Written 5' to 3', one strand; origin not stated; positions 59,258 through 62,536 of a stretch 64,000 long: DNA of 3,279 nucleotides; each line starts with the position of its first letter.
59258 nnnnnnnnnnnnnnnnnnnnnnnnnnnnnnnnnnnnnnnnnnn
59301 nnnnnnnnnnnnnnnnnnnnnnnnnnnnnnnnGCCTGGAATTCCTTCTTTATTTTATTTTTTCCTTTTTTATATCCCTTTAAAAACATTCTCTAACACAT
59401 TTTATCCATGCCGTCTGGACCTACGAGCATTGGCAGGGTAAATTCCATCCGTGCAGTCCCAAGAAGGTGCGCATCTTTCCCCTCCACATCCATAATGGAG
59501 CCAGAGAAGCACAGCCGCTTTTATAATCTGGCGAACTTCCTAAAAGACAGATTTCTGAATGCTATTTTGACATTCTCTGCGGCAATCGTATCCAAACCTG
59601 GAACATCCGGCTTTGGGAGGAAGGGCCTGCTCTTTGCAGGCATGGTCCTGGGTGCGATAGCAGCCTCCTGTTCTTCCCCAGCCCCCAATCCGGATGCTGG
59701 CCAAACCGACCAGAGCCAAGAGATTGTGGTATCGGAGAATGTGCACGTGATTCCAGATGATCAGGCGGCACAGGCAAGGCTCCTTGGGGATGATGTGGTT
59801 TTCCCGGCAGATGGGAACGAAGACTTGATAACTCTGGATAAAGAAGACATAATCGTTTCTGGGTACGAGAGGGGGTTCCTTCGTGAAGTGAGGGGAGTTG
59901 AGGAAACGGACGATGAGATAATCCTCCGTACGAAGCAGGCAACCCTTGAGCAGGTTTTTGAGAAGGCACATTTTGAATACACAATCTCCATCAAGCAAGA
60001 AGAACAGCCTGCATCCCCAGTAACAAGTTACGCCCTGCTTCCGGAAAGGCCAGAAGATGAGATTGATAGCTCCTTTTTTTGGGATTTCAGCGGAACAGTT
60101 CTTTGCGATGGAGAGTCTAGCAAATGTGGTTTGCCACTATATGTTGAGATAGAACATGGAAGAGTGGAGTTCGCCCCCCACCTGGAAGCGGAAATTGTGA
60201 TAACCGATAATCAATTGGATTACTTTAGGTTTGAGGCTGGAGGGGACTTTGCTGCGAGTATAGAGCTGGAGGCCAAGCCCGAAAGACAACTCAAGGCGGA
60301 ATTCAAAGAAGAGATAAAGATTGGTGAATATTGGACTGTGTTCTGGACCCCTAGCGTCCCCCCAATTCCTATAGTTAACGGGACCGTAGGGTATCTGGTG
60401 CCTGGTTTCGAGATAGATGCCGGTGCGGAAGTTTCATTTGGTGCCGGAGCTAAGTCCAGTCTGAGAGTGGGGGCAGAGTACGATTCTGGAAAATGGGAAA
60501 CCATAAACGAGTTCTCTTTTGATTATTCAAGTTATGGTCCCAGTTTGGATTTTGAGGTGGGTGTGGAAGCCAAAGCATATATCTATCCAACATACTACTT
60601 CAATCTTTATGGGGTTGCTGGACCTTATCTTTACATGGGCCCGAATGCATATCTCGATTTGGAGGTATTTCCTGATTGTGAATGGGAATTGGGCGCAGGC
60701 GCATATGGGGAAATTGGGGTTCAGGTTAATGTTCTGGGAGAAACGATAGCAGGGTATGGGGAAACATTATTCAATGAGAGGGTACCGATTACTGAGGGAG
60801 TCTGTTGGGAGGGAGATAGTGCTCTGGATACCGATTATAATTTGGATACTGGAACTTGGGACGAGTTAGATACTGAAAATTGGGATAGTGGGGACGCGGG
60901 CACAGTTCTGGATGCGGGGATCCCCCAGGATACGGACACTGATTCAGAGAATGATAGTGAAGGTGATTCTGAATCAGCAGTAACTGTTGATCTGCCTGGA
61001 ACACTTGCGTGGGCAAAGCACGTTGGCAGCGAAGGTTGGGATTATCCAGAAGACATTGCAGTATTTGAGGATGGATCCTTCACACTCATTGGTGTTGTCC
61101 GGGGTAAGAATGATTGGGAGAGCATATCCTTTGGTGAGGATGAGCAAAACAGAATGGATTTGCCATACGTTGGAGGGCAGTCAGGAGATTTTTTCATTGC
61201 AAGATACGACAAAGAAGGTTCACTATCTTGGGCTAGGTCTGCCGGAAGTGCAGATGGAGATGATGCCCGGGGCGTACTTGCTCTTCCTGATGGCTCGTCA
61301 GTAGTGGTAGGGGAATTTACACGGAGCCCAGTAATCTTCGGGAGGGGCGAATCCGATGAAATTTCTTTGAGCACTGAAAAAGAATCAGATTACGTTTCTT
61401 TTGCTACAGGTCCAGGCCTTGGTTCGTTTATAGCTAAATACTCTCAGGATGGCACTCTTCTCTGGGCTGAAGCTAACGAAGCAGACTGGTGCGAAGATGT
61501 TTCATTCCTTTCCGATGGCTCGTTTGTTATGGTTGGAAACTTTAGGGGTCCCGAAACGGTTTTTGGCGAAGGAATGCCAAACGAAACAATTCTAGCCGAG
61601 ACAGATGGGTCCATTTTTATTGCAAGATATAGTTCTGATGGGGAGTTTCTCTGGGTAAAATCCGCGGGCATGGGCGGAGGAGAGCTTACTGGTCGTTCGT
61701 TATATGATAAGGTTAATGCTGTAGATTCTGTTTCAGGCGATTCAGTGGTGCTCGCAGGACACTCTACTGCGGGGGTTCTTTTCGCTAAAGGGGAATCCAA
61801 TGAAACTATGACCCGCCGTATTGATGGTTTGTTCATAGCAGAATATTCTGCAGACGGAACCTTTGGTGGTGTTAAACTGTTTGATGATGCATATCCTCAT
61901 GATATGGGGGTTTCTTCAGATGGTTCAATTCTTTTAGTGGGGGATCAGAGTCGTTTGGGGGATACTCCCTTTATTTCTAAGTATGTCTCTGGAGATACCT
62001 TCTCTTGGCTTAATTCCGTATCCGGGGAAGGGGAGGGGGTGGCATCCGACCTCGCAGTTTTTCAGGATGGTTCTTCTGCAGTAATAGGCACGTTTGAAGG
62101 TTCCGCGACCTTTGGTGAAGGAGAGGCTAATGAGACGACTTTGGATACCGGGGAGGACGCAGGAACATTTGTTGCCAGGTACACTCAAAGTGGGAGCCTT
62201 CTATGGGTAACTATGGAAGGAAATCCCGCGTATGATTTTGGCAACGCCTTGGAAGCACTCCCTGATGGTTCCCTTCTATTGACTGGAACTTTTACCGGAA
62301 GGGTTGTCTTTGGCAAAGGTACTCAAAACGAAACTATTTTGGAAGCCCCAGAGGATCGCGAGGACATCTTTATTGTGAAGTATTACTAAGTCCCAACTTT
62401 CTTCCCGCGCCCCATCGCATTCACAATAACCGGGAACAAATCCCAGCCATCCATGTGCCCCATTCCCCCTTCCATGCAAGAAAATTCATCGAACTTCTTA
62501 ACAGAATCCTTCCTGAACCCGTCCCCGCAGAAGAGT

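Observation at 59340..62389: Compositionally distinct (AT-richer) gene for a lipobox-bearing beta-propeller-repeat protein immediately downstream of the pilin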

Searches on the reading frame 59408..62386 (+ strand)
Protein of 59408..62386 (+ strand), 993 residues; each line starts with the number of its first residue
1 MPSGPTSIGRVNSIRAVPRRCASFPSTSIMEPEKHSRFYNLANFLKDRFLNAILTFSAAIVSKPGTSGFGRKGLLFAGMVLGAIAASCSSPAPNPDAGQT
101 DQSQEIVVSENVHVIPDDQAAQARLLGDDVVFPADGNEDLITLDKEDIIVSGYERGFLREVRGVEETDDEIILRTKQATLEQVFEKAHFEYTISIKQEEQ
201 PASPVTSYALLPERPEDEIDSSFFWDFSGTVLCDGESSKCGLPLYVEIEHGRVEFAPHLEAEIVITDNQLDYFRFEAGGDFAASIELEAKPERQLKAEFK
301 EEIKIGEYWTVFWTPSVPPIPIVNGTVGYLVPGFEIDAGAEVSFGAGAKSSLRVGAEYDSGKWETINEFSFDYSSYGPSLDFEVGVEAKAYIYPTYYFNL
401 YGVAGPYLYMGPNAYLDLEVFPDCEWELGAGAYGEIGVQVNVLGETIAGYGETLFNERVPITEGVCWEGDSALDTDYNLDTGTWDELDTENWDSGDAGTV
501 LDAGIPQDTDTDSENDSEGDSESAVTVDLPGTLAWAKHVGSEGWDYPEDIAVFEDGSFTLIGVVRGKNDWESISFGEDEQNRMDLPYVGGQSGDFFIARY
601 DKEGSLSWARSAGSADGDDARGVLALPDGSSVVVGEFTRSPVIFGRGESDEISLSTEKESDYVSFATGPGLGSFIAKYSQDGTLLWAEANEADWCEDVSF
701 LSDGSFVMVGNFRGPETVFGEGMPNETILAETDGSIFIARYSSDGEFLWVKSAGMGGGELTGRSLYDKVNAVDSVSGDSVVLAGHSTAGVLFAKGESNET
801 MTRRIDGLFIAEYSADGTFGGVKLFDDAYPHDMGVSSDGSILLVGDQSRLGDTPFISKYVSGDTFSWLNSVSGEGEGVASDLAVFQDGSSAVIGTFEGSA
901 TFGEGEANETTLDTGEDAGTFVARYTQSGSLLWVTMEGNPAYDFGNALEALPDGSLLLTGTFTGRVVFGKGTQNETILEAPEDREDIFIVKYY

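Call 7: search_protein_families(library=pfam, proteins=[window:59408-62386:+], max_evalue=0.01)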
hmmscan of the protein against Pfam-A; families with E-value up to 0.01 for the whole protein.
window:59408-62386:+ (993 aa): 1 family
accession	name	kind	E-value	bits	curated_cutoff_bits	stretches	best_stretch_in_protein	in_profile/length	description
PF17164.10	DUF5122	-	9.1e-07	29.5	27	0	952-963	2-13/36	Domain of unknown function (DUF5122) beta-propeller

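Call 8: find_homologous_proteins(query=window:59408-62386:+, max_evalue=0.001)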
Query window:59408-62386:+ (993 aa): 3 proteins with E <= 0.001 among 8000 candidates.
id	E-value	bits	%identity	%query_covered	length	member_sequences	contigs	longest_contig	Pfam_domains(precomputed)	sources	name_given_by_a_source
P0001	0.0e+0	2185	100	97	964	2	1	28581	PF17164.11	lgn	-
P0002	3.8e-7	47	22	30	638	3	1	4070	PF18962.8,PF06739.18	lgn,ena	-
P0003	1.2e-5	42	27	30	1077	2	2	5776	PF23865.2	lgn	-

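Call 9: find_encoding_contigs(protein=P0001, flank=10000, max_places=6)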
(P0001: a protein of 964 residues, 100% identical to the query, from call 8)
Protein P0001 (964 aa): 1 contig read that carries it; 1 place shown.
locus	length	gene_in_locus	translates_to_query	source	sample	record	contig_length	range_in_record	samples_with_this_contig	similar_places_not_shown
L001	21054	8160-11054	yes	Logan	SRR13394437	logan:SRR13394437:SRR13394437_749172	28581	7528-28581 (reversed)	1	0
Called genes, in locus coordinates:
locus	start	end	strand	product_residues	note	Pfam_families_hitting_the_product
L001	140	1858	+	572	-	PF07889:DUF1664 (faint)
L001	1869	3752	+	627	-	PF00437:T2SSE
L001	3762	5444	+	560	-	-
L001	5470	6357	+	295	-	PF00482:T2SSF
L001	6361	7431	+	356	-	PF00482:T2SSF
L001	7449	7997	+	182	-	-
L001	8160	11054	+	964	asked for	PF17164:DUF5122 (faint)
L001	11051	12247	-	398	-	PF01676:Metalloenzyme, PF10143:PhosphMutase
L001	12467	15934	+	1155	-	PF14551:MCM_N, PF17207:MCM_OB, PF00493:MCM, PF14890:Intein_splicing, PF14528:LAGLIDADG_3, PF01381:HTH_3 (weak), PF00493:MCM, PF17855:MCM_lid, +1 more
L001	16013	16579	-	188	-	PF01502:PRA-CH, PF01503:PRA-PH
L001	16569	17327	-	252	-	PF00977:His_biosynth, PF02581:TMP-TENI (faint), PF03060:NMO (faint), PF01207:Dus (faint)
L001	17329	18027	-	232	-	PF00977:His_biosynth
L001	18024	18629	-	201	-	PF00117:GATase, PF01174:SNO, PF07722:Peptidase_C26 (faint)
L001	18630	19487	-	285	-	PF01634:HisG, PF08029:HisG_C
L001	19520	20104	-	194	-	PF00475:IGPD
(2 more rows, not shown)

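Call 12: search_protein_families(library=pfam, proteins=[P0003, P0002], max_evalue=1)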
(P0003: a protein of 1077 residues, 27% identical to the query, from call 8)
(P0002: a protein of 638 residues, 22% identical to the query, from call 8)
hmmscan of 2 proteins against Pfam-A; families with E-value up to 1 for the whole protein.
P0003 (1077 aa): 4 families
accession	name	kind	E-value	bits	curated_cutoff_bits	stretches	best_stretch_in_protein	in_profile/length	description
PF23865.1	DUF7223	-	2.2e-06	27.5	27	1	591-696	64-171/254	Domain of unknown function (DUF7223)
PF19077.6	Big_13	-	0.041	14.8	27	0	834-863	68-98/102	Bacterial Ig-like domain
PF03990.20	DUF348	-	0.05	13.8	24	1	471-496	5-31/41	G5-linked-Ubiquitin-like domain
PF17508.7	MccV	-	0.087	13.8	27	1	249-294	27-72/104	Microcin V bacteriocin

P0002 (638 aa): 5 families
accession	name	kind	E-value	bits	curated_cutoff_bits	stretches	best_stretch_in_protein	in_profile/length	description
PF06739.17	SBBP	-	4.7e-08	33.3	20.5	1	222-248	2-28/38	Beta-propeller repeat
PF18962.6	Por_Secre_tail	-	0.00015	22.5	27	1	567-627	3-66/75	Secretion system C-terminal sorting domain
PF17164.10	DUF5122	-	0.0023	18.6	27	0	308-320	2-14/36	Domain of unknown function (DUF5122) beta-propeller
PF22524.2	Nlrc4-like_WHD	-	0.036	14.1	27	0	441-459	10-28/56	Nlrc4-like, winged helix domain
PF14250.11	AbrB-like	-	0.039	14.5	25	0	292-328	21-57/70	AbrB-like transcriptional regulator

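Call 13: search_protein_families(library=ncbifam, proteins=[window:59408-62386:+], max_evalue=0.1)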
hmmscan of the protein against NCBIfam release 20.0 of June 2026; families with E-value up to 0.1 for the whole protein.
window:59408-62386:+ (993 aa): 1 family
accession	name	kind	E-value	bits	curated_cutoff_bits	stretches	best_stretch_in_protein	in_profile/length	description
TIGR02608.1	delta_60_rpt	domain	5.8e-10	38.9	76.5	0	831-848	4-21/55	delta-60 repeat domain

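Call 32: search_solved_structures(query=window:59408-62386:+, max_evalue=1)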
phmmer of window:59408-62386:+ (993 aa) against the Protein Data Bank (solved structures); distinct sequences matched with E-value up to 1: 1.
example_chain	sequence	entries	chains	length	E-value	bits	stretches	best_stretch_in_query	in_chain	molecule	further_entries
6ok1_A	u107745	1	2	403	0.51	11.6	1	727-846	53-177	Lipid-transfer protein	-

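Call 40: find_encoding_contigs(protein=P0003, flank=5000, max_places=3)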
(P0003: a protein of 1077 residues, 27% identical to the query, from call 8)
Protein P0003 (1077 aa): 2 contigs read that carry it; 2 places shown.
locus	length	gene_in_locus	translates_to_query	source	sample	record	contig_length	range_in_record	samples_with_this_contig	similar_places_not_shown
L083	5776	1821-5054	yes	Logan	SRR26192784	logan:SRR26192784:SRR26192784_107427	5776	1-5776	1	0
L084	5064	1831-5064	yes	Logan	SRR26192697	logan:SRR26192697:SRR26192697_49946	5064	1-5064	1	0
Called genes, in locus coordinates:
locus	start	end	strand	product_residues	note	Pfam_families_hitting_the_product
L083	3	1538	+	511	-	?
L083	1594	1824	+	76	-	-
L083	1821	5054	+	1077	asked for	PF23865:DUF7223 (weak)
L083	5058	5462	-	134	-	-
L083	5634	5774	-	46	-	?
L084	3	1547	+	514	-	?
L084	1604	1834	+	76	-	-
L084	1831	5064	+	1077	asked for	PF23865:DUF7223 (weak)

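Call 42: search_protein_representatives(protein=window:59408-62386:+)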
Query: 993 residues. Proteins with E-value up to 0.001 (for the whole library): 23174; up to 1e-10: 7123; up to 1e-30: 854. The best 150 are listed.
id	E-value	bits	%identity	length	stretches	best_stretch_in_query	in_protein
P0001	0.0e+00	2184.8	100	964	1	30-993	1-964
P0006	4.3e-131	455.5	39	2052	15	855-992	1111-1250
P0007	6.7e-122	425.1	42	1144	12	874-979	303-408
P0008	1.3e-121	424.1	40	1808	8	594-755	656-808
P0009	1.3e-115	404.3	37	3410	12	882-978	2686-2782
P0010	2.7e-108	380.0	46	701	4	466-800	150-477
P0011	1.2e-104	367.9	38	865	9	851-992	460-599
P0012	9.0e-102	358.4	39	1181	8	592-758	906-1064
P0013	1.5e-97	344.4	40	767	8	851-992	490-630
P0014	3.0e-90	320.3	41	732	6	872-992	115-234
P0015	2.9e-87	310.4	39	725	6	857-982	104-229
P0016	3.2e-87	310.3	44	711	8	528-754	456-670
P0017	3.3e-83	297.0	37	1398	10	852-992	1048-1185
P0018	2.1e-81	291.0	39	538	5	855-981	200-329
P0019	5.2e-79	283.1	37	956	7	851-992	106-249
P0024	1.7e-74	268.2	43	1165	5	592-757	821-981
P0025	2.0e-74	267.9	41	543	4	477-818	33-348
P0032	1.2e-71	258.7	43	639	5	593-760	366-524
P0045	1.5e-66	241.8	42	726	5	590-757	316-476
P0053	7.2e-65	236.3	43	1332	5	592-760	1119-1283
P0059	6.6e-64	233.1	40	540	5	877-992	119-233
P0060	6.8e-64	233.0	44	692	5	882-993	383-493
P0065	3.2e-63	230.8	41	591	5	594-758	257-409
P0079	1.4e-61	225.4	39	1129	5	854-992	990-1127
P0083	5.8e-61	223.3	40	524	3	501-757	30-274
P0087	1.2e-60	222.3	42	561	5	835-992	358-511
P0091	2.0e-60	221.6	41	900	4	594-761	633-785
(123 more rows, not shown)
